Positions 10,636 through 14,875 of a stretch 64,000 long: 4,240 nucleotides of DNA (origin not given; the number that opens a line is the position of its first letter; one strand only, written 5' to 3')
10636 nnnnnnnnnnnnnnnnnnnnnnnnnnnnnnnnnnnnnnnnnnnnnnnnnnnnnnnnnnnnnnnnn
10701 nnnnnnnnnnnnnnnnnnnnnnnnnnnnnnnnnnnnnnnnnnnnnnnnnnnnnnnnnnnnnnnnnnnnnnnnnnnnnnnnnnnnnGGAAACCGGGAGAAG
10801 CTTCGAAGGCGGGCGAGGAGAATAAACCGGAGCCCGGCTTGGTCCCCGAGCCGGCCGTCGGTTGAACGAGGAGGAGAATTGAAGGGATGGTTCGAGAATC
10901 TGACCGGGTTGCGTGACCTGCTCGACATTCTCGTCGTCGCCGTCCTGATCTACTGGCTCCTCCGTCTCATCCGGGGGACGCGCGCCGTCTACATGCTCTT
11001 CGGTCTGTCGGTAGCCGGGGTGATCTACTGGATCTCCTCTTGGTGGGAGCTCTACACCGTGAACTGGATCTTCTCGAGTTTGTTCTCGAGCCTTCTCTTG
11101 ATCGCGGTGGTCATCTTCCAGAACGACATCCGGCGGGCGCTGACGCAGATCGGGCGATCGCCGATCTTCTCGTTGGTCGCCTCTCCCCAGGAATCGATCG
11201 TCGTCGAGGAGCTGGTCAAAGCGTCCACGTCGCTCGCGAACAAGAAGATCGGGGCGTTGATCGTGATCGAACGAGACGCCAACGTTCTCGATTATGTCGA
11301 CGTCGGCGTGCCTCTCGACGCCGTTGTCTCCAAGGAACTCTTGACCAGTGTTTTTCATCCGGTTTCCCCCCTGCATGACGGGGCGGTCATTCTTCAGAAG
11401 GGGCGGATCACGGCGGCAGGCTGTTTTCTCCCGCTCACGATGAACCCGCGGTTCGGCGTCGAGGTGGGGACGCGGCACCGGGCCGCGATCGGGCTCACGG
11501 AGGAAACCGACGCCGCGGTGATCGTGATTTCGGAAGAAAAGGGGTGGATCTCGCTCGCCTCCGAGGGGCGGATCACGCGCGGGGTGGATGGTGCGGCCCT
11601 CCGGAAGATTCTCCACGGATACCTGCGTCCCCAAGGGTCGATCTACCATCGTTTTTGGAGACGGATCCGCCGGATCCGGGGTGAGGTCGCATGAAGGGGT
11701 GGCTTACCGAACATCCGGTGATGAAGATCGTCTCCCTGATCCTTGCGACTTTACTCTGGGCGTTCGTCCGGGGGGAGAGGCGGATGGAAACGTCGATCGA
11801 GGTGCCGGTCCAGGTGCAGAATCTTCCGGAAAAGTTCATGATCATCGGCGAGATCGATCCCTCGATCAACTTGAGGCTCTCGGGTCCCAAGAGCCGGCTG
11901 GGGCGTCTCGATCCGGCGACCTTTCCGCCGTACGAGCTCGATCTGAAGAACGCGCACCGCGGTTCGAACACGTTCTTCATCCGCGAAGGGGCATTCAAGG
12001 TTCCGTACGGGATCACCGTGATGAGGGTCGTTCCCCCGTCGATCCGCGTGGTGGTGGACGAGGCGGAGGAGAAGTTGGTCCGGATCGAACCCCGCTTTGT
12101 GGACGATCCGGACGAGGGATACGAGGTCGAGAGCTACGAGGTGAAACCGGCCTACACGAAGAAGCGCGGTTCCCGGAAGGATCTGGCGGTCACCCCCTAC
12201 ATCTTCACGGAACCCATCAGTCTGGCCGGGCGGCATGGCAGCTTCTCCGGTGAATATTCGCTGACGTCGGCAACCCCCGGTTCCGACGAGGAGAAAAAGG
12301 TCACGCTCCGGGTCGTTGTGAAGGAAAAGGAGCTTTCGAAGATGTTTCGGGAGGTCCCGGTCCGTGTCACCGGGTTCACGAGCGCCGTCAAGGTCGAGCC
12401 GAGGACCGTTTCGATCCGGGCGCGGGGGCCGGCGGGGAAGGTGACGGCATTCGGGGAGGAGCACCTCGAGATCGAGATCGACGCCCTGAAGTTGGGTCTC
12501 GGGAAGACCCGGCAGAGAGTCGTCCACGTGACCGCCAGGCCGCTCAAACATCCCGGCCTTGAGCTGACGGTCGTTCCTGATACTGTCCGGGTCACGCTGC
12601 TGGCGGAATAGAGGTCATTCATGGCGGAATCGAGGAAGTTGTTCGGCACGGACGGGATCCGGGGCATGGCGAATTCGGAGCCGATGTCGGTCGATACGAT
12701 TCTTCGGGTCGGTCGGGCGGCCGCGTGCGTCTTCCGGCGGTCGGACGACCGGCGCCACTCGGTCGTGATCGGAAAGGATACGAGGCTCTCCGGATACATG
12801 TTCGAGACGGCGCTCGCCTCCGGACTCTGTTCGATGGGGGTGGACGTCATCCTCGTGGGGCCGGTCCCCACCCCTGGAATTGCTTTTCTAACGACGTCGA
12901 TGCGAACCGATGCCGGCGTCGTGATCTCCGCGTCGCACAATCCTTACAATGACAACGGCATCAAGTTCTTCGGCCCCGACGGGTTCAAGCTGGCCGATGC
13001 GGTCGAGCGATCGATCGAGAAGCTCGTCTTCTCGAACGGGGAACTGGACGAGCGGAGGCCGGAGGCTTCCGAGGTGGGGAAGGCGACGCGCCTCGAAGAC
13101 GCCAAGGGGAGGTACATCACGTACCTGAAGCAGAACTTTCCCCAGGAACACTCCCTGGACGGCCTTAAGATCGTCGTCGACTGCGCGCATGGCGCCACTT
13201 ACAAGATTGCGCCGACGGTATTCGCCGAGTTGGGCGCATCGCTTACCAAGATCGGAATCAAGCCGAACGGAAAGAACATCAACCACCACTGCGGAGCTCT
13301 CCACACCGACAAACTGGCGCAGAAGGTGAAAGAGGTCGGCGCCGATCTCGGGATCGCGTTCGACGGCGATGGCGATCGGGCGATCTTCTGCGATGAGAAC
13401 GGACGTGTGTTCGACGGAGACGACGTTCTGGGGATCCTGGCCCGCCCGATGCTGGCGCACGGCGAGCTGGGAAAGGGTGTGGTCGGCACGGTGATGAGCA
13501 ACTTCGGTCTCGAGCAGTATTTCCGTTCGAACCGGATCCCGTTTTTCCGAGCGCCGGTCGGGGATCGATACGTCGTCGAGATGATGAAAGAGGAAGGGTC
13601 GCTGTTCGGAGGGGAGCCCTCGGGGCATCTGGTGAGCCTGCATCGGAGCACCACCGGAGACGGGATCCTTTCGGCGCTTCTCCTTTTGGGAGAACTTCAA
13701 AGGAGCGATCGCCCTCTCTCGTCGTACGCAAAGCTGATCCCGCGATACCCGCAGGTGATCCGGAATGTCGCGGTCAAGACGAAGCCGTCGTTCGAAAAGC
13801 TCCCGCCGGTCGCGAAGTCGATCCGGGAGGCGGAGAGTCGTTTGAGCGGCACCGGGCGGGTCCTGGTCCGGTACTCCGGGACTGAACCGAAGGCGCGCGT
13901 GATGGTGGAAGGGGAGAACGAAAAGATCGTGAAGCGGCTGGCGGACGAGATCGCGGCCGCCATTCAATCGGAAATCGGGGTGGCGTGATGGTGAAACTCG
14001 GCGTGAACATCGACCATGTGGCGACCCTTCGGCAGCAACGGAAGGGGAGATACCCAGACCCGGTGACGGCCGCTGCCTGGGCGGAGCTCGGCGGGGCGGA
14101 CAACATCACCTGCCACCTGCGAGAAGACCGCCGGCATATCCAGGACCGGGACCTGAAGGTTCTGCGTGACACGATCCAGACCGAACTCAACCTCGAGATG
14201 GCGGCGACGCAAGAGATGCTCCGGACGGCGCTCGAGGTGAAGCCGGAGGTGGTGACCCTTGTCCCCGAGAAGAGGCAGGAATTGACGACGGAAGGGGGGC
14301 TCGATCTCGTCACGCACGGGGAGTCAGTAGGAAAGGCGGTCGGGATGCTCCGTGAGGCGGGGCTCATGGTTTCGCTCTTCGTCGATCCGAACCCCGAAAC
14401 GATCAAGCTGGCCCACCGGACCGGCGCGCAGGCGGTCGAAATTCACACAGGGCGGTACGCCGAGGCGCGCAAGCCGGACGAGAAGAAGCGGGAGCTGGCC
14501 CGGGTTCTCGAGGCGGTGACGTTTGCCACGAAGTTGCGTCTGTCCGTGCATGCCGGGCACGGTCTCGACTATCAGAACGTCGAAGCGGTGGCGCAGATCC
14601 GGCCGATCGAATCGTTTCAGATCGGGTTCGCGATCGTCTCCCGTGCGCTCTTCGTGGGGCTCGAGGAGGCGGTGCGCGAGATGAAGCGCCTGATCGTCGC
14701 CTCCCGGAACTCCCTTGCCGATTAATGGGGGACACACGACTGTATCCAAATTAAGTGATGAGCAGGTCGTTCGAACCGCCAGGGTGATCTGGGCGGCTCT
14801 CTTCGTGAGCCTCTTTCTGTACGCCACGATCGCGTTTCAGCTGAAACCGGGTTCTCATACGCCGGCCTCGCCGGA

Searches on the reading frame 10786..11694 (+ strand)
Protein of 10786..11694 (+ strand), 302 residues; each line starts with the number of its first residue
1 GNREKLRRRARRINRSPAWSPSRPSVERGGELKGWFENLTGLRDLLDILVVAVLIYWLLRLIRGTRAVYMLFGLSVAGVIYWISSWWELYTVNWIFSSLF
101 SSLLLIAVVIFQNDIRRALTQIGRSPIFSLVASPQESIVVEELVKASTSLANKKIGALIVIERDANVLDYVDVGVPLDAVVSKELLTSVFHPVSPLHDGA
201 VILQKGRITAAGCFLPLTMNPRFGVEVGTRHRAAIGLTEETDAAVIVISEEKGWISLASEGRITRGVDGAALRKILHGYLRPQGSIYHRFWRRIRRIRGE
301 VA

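Call 26: search_protein_families(library=pfam, proteins=[window:10786-11694:+], max_evalue=0.00001)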
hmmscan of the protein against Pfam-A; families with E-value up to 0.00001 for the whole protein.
window:10786-11694:+ (302 aa): 2 families
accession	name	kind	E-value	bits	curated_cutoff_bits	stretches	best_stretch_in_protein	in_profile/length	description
PF02457.21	DAC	-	3.9e-41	139.8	27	1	145-262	2-118/119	DisA bacterial checkpoint controller nucleotide-binding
PF19293.4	CdaA_N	-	1.9e-07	31.6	23.8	1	41-115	6-81/81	CdaA N-terminal transmembrane domain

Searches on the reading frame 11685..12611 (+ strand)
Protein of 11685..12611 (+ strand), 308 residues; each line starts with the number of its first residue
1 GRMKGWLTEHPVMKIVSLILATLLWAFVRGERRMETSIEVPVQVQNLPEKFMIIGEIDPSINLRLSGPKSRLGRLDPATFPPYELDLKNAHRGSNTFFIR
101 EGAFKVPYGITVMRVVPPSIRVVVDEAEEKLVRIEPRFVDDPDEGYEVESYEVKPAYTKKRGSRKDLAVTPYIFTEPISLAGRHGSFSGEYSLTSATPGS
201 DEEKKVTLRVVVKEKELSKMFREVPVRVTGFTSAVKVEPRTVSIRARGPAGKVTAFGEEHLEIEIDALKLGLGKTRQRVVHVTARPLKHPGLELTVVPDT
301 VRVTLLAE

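Call 26: search_protein_families(library=pfam, proteins=[window:11685-12611:+], max_evalue=0.00001)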
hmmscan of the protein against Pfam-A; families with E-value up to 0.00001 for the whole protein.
window:11685-12611:+ (308 aa): 1 family
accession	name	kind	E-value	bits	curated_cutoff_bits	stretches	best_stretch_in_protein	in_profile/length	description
PF07949.17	YbbR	-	3e-13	50.3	22.3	0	40-122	1-79/81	YbbR-like protein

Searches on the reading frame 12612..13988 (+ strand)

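Call 26: search_protein_families(library=pfam, proteins=[window:12612-13988:+], max_evalue=0.00001)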
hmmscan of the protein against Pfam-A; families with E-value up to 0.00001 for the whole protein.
window:12612-13988:+ (458 aa): 4 families
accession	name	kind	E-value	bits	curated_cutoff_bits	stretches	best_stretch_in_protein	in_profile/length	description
PF02878.22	PGM_PMM_I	-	2e-44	151.1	22.5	1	8-143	1-135/138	Phosphoglucomutase/phosphomannomutase, alpha/beta/alpha domain I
PF02880.22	PGM_PMM_III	-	1e-30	106.7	20.7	1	268-379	1-115/115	Phosphoglucomutase/phosphomannomutase, alpha/beta/alpha domain III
PF02879.22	PGM_PMM_II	-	6.1e-18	65.7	29.3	1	167-264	2-103/103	Phosphoglucomutase/phosphomannomutase, alpha/beta/alpha domain II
PF00408.26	PGM_PMM_IV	-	7.9e-17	61.5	23.1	1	385-449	3-67/68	Phosphoglucomutase/phosphomannomutase, C-terminal domain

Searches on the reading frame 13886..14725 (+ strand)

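Call 26: search_protein_families(library=pfam, proteins=[window:13886-14725:+], max_evalue=0.00001)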
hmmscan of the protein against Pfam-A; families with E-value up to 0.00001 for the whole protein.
window:13886-14725:+ (279 aa): 1 family
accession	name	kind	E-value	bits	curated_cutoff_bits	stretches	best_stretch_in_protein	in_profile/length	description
PF03740.19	PdxJ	-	1.8e-97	325.5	24.5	1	37-270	1-234/234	Pyridoxal phosphate biosynthesis protein PdxJ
